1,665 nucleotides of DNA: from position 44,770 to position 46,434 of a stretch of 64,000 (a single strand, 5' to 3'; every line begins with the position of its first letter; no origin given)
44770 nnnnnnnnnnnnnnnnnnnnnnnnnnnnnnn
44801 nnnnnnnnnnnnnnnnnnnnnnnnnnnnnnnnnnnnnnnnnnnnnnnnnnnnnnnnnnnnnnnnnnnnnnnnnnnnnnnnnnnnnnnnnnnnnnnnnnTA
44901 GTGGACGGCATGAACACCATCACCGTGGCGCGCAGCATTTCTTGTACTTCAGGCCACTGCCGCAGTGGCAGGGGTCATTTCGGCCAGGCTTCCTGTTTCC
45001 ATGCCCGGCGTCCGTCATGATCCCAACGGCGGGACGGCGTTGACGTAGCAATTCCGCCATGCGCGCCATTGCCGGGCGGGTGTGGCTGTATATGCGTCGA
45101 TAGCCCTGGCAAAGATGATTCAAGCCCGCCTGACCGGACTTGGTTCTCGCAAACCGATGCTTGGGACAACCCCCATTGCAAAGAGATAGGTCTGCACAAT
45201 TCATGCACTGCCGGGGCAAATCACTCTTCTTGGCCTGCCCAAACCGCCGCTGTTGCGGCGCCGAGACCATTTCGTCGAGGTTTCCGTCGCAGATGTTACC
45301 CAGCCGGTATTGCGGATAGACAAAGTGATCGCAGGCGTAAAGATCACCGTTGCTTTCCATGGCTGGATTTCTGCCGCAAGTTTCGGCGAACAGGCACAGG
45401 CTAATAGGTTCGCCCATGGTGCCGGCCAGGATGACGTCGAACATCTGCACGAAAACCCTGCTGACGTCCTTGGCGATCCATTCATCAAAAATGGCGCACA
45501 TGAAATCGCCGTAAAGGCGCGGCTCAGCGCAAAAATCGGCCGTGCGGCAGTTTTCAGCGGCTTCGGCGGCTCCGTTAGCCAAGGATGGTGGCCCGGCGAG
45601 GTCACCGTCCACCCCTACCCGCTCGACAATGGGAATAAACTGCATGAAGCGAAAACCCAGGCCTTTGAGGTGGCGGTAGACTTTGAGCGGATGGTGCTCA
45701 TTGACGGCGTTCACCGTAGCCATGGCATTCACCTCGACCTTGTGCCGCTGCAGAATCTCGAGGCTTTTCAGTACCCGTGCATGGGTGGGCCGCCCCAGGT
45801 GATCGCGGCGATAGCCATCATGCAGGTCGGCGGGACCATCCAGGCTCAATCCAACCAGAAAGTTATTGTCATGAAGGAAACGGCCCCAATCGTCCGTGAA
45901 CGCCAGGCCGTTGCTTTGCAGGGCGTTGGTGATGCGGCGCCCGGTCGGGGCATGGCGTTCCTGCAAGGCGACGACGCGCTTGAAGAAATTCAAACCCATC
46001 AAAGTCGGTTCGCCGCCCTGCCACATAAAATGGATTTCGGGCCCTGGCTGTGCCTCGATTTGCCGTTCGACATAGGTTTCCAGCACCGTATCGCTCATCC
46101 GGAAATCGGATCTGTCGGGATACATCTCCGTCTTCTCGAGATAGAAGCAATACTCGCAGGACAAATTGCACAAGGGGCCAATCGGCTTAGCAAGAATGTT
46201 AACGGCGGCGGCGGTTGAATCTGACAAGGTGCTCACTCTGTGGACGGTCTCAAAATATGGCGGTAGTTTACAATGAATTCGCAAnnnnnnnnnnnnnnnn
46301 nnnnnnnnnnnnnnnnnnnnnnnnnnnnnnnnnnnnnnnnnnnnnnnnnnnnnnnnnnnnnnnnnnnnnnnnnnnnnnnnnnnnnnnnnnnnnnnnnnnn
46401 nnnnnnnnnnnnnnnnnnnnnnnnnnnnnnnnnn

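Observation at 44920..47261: Radical SAM/SPASM enzyme with C-terminal SEC-C zinc-finger tail, divergent from a DUF815 P-loop ATPase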

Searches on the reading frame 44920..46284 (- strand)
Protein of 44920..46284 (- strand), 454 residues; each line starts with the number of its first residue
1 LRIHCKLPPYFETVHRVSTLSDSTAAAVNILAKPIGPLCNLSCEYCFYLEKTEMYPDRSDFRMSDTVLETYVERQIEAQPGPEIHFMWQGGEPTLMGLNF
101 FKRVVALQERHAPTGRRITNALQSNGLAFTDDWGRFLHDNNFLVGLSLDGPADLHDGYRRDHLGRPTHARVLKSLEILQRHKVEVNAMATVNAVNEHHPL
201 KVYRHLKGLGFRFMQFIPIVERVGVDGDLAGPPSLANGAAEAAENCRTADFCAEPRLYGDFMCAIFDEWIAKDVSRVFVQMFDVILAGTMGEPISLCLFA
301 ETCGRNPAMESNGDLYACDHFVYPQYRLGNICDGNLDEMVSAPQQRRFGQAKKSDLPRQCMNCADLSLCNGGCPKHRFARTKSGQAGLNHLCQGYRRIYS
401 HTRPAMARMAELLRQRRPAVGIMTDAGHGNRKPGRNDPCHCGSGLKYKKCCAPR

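Call 3: search_protein_families(library=pfam, proteins=[window:44920-46284:-], max_evalue=0.01)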
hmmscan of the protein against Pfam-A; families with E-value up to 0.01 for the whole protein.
window:44920-46284:- (454 aa): 3 families
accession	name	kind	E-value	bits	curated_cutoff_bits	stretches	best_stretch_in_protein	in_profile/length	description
PF04055.27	Radical_SAM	-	1.3e-13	51.9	29.5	1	35-204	3-164/166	Radical SAM superfamily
PF02810.21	SEC-C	-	8e-09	35.6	20.4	1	435-453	1-19/19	SEC-C motif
PF13186.11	SPASM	-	8.2e-08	32.9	21.5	1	310-363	11-66/67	Iron-sulfur cluster-binding domain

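Call 4: search_protein_families(library=ncbifam, proteins=[window:44920-46284:-], max_evalue=0.01)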
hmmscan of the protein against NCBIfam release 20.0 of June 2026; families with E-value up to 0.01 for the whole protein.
window:44920-46284:- (454 aa): 54 families (the best 25 are shown)
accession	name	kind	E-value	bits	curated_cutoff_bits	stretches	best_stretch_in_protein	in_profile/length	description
TIGR03942.1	sulfatase_rSAM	equivalog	2.1e-139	464.6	349.45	1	30-411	2-362/363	anaerobic sulfatase maturase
NF010308.0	PRK13745.1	equivalog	1.5e-131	439.2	484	1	25-425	10-404/412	anaerobic sulfatase-maturation protein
NF010321.0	PRK13758.1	equivalog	4.6e-70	236.6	441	2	28-222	4-197/370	anaerobic sulfatase-maturase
NF041298.1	rSAM_mat_DynA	equivalog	2.5e-50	171.5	450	2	37-219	9-186/356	dynobactin maturation radical SAM/SPASM protein DynA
NF041300.1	rSAM_mat_DarW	exception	2.5e-41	141.9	650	1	12-420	26-412/415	radical SAM/SPASM peptide maturase DarW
NF038005.1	rSAM_mat_DarE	equivalog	1.8e-38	132.4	650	1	37-394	82-420/432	darobactin maturation radical SAM/SPASM protein DarE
NF041707.1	rSAM_YhhB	equivalog_domain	5e-34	117.8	445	1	39-403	12-362/369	cyclophane-forming radical SAM/SPASM peptide maturase YhhB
TIGR04261.1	rSAM_GlyRichRpt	subfamily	1.9e-33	116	310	2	37-208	5-175/363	cyclophane-forming radical SAM/SPASM peptide maturase GrrM/OscB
NF047865.1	rSAM_PapB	equivalog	1.2e-31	110.2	340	2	38-227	12-196/330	PapB family radical SAM/SPASM ranthipeptide maturase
TIGR04083.1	rSAM_pep_methan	hypoth_equivalog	1.5e-29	103.1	300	2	250-406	187-343/376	TIGR04083 family peptide-modifying radical SAM enzyme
NF041718.1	rSAM_phane_AMC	equivalog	2.3e-29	102.5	425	1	30-226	8-194/362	cyclophane-forming radical SAM peptide maturase AmcB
TIGR04269.1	SAM_SPASM_FxsB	subfamily_domain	3e-28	98.9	370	1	38-382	11-342/363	FxsB family cyclophane-forming radical SAM/SPASM peptide maturase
TIGR04496.1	rSAM_XyeB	equivalog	1.9e-25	89.4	450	2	35-180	10-158/385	cyclophane-forming radical SAM/SPASM peptide maturase XyeB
TIGR03906.1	quino_hemo_SAM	equivalog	2.1e-24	86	453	2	26-220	91-285/467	quinohemoprotein amine dehydrogenase maturation protein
TIGR04064.1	rSAM_nif11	equivalog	1.1e-22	80.4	518.7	2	24-223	73-267/459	nif11-like peptide radical SAM maturase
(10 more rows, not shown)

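Call 6: find_homologous_proteins(query=window:44920-46284:-, max_evalue=1e-20)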
Query window:44920-46284:- (454 aa): 8000 proteins with E <= 1e-20 among 8000 candidates; the best 120 are listed.
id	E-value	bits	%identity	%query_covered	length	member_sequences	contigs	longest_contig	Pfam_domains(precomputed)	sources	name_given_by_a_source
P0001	0.0e+0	1041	100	96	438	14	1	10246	PF13186.12,PF04055.28,PF02810.22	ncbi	-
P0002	2.2e-251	853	81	96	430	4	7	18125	PF13186.12,PF04055.28,PF02810.22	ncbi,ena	-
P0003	1.8e-234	797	77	96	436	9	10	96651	PF13186.12,PF04055.28,PF02810.22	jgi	-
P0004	1.3e-173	596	66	86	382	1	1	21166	PF13186.12,PF04055.28,PF02810.22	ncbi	-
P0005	1.0e-166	573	59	94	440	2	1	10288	PF13186.12,PF04055.28,PF02810.22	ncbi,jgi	-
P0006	2.8e-157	542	55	95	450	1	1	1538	PF13186.12,PF04055.28,PF02810.22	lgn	-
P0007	1.3e-156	540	55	94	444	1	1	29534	PF13186.12,PF04055.28,PF02810.22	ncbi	ncbi:MAG: anaerobic sulfatase maturase [Bacillota bacterium]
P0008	2.4e-154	533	52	96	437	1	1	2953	PF13186.12,PF04055.28,PF02810.22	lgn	-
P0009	4.9e-154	532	54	96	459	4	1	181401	PF13186.12,PF04055.28,PF02810.22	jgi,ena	-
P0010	2.7e-153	529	53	95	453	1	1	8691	PF13186.12,PF04055.28,PF02810.22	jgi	jgi:uncharacterized protein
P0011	1.1e-151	524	53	94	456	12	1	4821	PF13186.12,PF04055.28,PF02810.22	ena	-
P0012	1.6e-150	520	54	93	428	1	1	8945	PF13186.12,PF04055.28,PF02810.22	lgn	-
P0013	1.7e-150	520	52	94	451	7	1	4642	PF13186.12,PF04055.28,PF02810.22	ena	-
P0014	2.8e-150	519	52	96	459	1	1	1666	PF13186.12,PF04055.28,PF02810.22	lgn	-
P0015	1.2e-149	517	53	93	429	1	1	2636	PF13186.12,PF04055.28,PF02810.22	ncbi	ncbi:MAG: anaerobic sulfatase maturase [Tepidisphaeraceae bacterium]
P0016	1.4e-149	517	53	94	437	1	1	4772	PF13186.12,PF04055.28,PF02810.22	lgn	-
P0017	1.7e-149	517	53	93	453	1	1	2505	PF13186.12,PF04055.28,PF02810.22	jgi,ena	-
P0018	2.1e-149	516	53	93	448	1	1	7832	PF13186.12,PF04055.28,PF02810.22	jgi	jgi:uncharacterized protein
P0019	2.9e-149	516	51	94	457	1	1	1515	PF13186.12,PF04055.28,PF02810.22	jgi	jgi:uncharacterized protein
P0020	5.4e-149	515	53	93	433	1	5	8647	PF13186.12,PF04055.28,PF02810.22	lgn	-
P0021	5.9e-149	515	52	93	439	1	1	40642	PF13186.12,PF04055.28,PF02810.22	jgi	jgi:uncharacterized protein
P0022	7.3e-149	515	52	94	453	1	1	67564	PF13186.12,PF04055.28,PF02810.22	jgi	jgi:uncharacterized protein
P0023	1.2e-148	514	51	95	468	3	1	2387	PF13186.12,PF04055.28,PF02810.22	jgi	jgi:uncharacterized protein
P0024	1.6e-148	513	53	95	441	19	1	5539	PF13186.12,PF04055.28,PF02810.22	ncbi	-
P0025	2.2e-148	513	53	95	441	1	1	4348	PF13186.12,PF04055.28,PF02810.22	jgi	-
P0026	2.6e-148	513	52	94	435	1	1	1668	PF13186.12,PF04055.28,PF02810.22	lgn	-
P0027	2.6e-148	513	53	95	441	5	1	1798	PF13186.12,PF04055.28,PF02810.22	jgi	jgi:uncharacterized protein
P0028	2.7e-148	513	53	94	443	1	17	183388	PF13186.12,PF04055.28,PF02810.22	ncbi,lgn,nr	ncbi:MAG: anaerobic sulfatase maturase [Chthonomonadales bacterium]|nr:anaerobic sulfatase maturase 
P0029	3.4e-148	512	52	93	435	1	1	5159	PF13186.12,PF04055.28,PF02810.22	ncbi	-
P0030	4.5e-148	512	52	94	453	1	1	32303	PF13186.12,PF04055.28,PF02810.22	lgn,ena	-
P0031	4.5e-148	512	51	95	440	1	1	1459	PF13186.12,PF04055.28,PF02810.22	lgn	-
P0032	7.2e-148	511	51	94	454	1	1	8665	PF13186.12,PF04055.28,PF02810.22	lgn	-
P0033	7.5e-148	511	50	96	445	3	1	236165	PF13186.12,PF04055.28,PF02810.22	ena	-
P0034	7.7e-148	511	52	96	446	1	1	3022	PF13186.12,PF04055.28,PF02810.22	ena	-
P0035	7.7e-148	511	51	94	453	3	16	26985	PF13186.12,PF04055.28,PF02810.22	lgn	-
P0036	9.5e-148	511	52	94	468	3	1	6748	PF13186.12,PF04055.28,PF02810.22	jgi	jgi:uncharacterized protein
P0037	1.0e-147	511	52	94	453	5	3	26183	PF13186.12,PF04055.28,PF02810.22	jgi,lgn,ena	-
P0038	1.8e-147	510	52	94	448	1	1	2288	PF13186.12,PF04055.28,PF02810.22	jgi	-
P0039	1.8e-147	510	51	94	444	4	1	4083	PF13186.12,PF04055.28,PF02810.22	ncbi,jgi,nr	ncbi:MAG: anaerobic sulfatase-maturation protein [Candidatus Latescibacteria bacterium]|jgi:uncharac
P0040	2.4e-147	510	53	94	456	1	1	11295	PF13186.12,PF04055.28,PF02810.22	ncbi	-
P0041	2.8e-147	509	50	94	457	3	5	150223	PF13186.12,PF04055.28,PF02810.22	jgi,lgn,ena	jgi:uncharacterized protein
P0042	3.0e-147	509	51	96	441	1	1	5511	PF13186.12,PF04055.28,PF02810.22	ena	-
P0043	3.1e-147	509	52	95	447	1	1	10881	PF13186.12,PF04055.28,PF02810.22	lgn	-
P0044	3.6e-147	509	53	94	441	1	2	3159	PF13186.12,PF04055.28,PF02810.22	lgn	-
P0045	7.1e-147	508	51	96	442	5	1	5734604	PF13186.12,PF04055.28,PF02810.22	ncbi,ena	-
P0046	7.8e-147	508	52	95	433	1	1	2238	PF13186.12,PF04055.28,PF02810.22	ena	-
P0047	8.4e-147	508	50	95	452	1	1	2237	PF13186.12,PF04055.28,PF02810.22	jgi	jgi:uncharacterized protein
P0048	1.2e-146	507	50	95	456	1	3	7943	PF13186.12,PF04055.28,PF02810.22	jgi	jgi:uncharacterized protein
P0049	1.2e-146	507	50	95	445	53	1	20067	PF13186.12,PF04055.28,PF02810.22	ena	-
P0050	1.3e-146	507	51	93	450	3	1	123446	PF13186.12,PF04055.28,PF02810.22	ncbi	ncbi:MAG: anaerobic sulfatase maturase [Pseudomonadota bacterium]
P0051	2.9e-146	506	51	95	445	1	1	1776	PF13186.12,PF04055.28,PF02810.22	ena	-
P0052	3.1e-146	506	53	94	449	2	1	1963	PF13186.12,PF04055.28,PF02810.22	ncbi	-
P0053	3.4e-146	506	50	95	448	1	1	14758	PF13186.12,PF04055.28,PF02810.22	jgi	jgi:uncharacterized protein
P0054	4.1e-146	505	51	95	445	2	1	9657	PF13186.12,PF04055.28,PF02810.22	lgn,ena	-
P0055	4.1e-146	505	51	94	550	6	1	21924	PF13186.12,PF04055.28,PF02810.22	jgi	jgi:uncharacterized protein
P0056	4.5e-146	505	51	93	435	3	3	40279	PF13186.12,PF04055.28,PF02810.22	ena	-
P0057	5.4e-146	505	52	93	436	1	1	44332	PF13186.12,PF04055.28,PF02810.22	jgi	-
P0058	6.1e-146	505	51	94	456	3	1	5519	PF13186.12,PF04055.28,PF02810.22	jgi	jgi:uncharacterized protein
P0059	7.4e-146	505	50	96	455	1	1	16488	PF13186.12,PF04055.28,PF02810.22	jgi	jgi:uncharacterized protein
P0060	8.2e-146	504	-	-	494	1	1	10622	PF13186.12,PF04055.28,PF02810.22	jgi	jgi:uncharacterized protein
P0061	8.5e-146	504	48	94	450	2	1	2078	PF13186.12,PF04055.28,PF02810.22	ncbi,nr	ncbi:MAG TPA: anaerobic sulfatase maturase [Tepidisphaeraceae bacterium]|nr:anaerobic sulfatase matu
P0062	9.3e-146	504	51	94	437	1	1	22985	PF13186.12,PF04055.28,PF02810.22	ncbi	-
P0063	1.1e-145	504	50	96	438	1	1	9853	PF13186.12,PF04055.28,PF02810.22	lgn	-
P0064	1.1e-145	504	50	96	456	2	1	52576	PF13186.12,PF04055.28,PF02810.22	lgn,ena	-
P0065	1.2e-145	504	50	95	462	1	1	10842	PF13186.12,PF04055.28,PF02810.22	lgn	-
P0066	1.3e-145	504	52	94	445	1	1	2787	PF13186.12,PF04055.28,PF02810.22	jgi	jgi:uncharacterized protein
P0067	1.4e-145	504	51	93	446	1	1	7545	PF13186.12,PF04055.28,PF02810.22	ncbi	-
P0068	1.5e-145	504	52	94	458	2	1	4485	PF13186.12,PF04055.28,PF02810.22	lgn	-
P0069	1.5e-145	504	52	94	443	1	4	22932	PF13186.12,PF04055.28,PF02810.22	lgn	-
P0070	1.6e-145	504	51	95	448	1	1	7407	PF13186.12,PF04055.28,PF02810.22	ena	-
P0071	1.8e-145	503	50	96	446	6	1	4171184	PF13186.12,PF04055.28,PF02810.22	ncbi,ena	-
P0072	2.4e-145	503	50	94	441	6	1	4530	PF13186.12,PF04055.28,PF02810.22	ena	-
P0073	2.5e-145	503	52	94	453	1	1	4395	PF13186.12,PF04055.28,PF02810.22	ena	-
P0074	2.8e-145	503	51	93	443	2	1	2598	PF13186.12,PF04055.28,PF02810.22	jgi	-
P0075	3.3e-145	503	50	94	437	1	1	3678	PF13186.12,PF04055.28,PF02810.22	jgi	jgi:uncharacterized protein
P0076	3.5e-145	502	50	95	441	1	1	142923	PF13186.12,PF04055.28,PF02810.22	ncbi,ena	-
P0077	3.8e-145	502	50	95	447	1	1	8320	PF13186.12,PF04055.28,PF02810.22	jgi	jgi:uncharacterized protein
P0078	3.9e-145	502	50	94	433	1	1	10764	PF13186.12,PF04055.28,PF02810.22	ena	-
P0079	5.3e-145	502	50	96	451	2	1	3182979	PF13186.12,PF04055.28,PF02810.22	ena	-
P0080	6.1e-145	502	49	95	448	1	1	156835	PF13186.12,PF04055.28,PF02810.22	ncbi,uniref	ncbi:anaerobic sulfatase maturase [Consotaella aegiceratis]|uniref:anaerobic sulfatase maturase n=1 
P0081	6.5e-145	502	53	93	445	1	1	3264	PF13186.12,PF04055.28,PF02810.22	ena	-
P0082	6.5e-145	502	52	94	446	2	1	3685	PF13186.12,PF04055.28,PF02810.22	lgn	-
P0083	7.2e-145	501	49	97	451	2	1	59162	PF13186.12,PF04055.28,PF02810.22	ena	-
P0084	8.2e-145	501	52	93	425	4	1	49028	PF13186.12,PF04055.28,PF02810.22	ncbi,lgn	-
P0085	9.3e-145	501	51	94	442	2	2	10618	PF13186.12,PF04055.28,PF02810.22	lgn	-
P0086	9.9e-145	501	50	94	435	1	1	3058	PF13186.12,PF04055.28,PF02810.22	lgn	-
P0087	1.1e-144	501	50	94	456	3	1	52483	PF13186.12,PF04055.28,PF02810.22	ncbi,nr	ncbi:MAG: anaerobic sulfatase maturase [Chthonomonadales bacterium]|nr:anaerobic sulfatase maturase 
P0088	1.1e-144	501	51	94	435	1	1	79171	PF13186.12,PF04055.28,PF02810.22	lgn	-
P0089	1.2e-144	501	52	93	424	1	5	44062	PF13186.12,PF04055.28,PF02810.22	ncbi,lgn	-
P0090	1.2e-144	501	51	94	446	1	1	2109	PF13186.12,PF04055.28,PF02810.22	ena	-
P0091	1.2e-144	501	51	94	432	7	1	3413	PF13186.12,PF04055.28,PF02810.22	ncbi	-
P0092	1.3e-144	501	50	96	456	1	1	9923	PF13186.12,PF04055.28,PF02810.22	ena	-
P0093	1.6e-144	500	51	93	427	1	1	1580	PF13186.12,PF04055.28,PF02810.22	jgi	jgi:serine-type anaerobic sulfatase-maturating enzyme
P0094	1.7e-144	500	50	96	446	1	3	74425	PF13186.12,PF04055.28,PF02810.22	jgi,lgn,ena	jgi:uncharacterized protein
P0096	2.0e-144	500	52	93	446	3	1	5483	PF13186.12,PF04055.28,PF02810.22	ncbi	-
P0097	2.2e-144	500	50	95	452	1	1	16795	PF13186.12,PF04055.28,PF02810.22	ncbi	-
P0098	2.2e-144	500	51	94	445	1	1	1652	PF13186.12,PF04055.28,PF02810.22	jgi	jgi:uncharacterized protein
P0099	2.3e-144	500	50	94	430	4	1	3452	PF13186.12,PF04055.28,PF02810.22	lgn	-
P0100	2.7e-144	500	52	93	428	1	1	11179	PF13186.12,PF04055.28,PF02810.22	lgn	-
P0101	2.8e-144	499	51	94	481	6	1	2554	PF13186.12,PF04055.28,PF02810.22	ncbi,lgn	-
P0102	2.9e-144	499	51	94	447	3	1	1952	PF13186.12,PF04055.28,PF02810.22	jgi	-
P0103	3.2e-144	499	50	94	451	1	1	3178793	PF13186.12,PF04055.28,PF02810.22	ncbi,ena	-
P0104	3.4e-144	499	49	97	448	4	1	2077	PF13186.12,PF04055.28,PF02810.22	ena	-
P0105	3.6e-144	499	51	95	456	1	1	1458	PF13186.12,PF04055.28,PF02810.22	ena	-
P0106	3.7e-144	499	51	94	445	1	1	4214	PF13186.12,PF04055.28,PF02810.22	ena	-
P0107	4.0e-144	499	52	95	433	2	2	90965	PF13186.12,PF04055.28,PF02810.22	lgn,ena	-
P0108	4.5e-144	499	49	96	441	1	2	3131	PF13186.12,PF04055.28,PF02810.22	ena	-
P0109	4.5e-144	499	52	93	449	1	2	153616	PF13186.12,PF04055.28,PF02810.22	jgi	jgi:uncharacterized protein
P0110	5.0e-144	499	52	93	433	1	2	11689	PF13186.12,PF04055.28,PF02810.22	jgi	jgi:uncharacterized protein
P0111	5.4e-144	499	51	93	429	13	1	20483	PF13186.12,PF04055.28,PF02810.22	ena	-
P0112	5.5e-144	498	49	96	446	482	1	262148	PF13186.12,PF04055.28,PF02810.22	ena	-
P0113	6.0e-144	498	50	95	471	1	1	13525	PF13186.12,PF04055.28,PF02810.22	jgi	jgi:uncharacterized protein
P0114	6.0e-144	498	51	94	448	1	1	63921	PF13186.12,PF04055.28,PF02810.22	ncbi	ncbi:anaerobic sulfatase-maturation protein [Candidatus Latescibacterota bacterium]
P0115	7.6e-144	498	50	98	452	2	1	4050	PF13186.12,PF04055.28,PF02810.22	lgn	-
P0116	8.0e-144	498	52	95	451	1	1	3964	PF13186.12,PF04055.28,PF02810.22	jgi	jgi:uncharacterized protein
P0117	8.5e-144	498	51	93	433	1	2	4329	PF13186.12,PF04055.28,PF02810.22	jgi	jgi:uncharacterized protein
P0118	8.5e-144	498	52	93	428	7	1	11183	PF13186.12,PF04055.28,PF02810.22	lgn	-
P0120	9.5e-144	498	51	94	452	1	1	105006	PF13186.12,PF04055.28,PF02810.22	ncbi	-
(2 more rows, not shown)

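Call 8: find_encoding_contigs(protein=P0001, flank=10000, max_places=6)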
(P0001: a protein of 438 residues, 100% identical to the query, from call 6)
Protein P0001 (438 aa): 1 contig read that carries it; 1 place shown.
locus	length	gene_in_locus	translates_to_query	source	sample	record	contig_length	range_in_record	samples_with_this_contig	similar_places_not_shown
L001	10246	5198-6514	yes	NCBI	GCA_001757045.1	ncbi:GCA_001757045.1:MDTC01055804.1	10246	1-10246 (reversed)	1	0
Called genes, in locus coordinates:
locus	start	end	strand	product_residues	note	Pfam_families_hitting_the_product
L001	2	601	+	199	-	?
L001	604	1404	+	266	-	PF01975:SurE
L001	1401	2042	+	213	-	PF01135:PCMT, PF00398:RrnaAD (weak)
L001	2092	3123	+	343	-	PF00296:Bac_luciferase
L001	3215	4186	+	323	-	PF01476:LysM, PF01551:Peptidase_M23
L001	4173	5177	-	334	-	PF13191:AAA_16 (faint), PF05673:DUF815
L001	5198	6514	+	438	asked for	PF04055:Radical_SAM, PF13186:SPASM, PF02810:SEC-C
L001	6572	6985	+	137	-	PF01042:Ribonuc_L-PSP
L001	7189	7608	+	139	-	PF02699:YajC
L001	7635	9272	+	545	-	PF07549:Sec_GG (weak), PF21760:SecD_1st, PF22599:SecDF_P1_head, PF02355:SecD_SecF_C, PF03176:MMPL (weak)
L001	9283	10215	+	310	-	PF07549:Sec_GG, PF02355:SecD_SecF_C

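Call 10: find_encoding_contigs(protein=P0002, flank=10000, max_places=4)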
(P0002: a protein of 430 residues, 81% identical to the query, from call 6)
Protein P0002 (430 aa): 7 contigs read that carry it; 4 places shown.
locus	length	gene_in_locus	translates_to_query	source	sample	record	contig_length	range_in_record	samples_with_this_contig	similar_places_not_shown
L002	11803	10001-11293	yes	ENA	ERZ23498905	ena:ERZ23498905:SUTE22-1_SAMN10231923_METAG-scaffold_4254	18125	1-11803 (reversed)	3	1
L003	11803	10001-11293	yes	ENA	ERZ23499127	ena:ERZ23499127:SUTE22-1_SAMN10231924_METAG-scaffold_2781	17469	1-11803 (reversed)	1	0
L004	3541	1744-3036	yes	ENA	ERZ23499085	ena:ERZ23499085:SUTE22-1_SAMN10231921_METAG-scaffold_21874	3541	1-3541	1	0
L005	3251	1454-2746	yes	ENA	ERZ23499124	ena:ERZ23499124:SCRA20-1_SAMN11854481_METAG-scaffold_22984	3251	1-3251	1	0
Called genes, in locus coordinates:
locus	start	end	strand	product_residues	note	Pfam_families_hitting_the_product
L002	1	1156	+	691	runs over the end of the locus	PF05378:Hydant_A_N, PF01968:Hydantoinase_A, PF19278:Hydant_A_C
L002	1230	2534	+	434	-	PF01266:DAO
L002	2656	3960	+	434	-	-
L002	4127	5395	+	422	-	PF02403:Seryl_tRNA_N, PF00587:tRNA-synt_2b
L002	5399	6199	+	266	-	PF01975:SurE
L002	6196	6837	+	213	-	PF01135:PCMT, PF00398:RrnaAD (weak)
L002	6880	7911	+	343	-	PF00296:Bac_luciferase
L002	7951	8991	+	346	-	PF01476:LysM, PF01551:Peptidase_M23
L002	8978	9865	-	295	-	PF05673:DUF815, PF13191:AAA_16 (faint)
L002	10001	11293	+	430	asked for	PF04055:Radical_SAM, PF13186:SPASM, PF02810:SEC-C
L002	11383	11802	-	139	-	?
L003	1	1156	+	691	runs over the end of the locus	PF05378:Hydant_A_N, PF01968:Hydantoinase_A, PF19278:Hydant_A_C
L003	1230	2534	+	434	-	PF01266:DAO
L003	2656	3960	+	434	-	-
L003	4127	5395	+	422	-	PF02403:Seryl_tRNA_N, PF00587:tRNA-synt_2b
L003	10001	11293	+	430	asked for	PF04055:Radical_SAM, PF13186:SPASM, PF02810:SEC-C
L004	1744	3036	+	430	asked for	PF04055:Radical_SAM, PF13186:SPASM, PF02810:SEC-C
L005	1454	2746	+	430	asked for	PF04055:Radical_SAM, PF13186:SPASM, PF02810:SEC-C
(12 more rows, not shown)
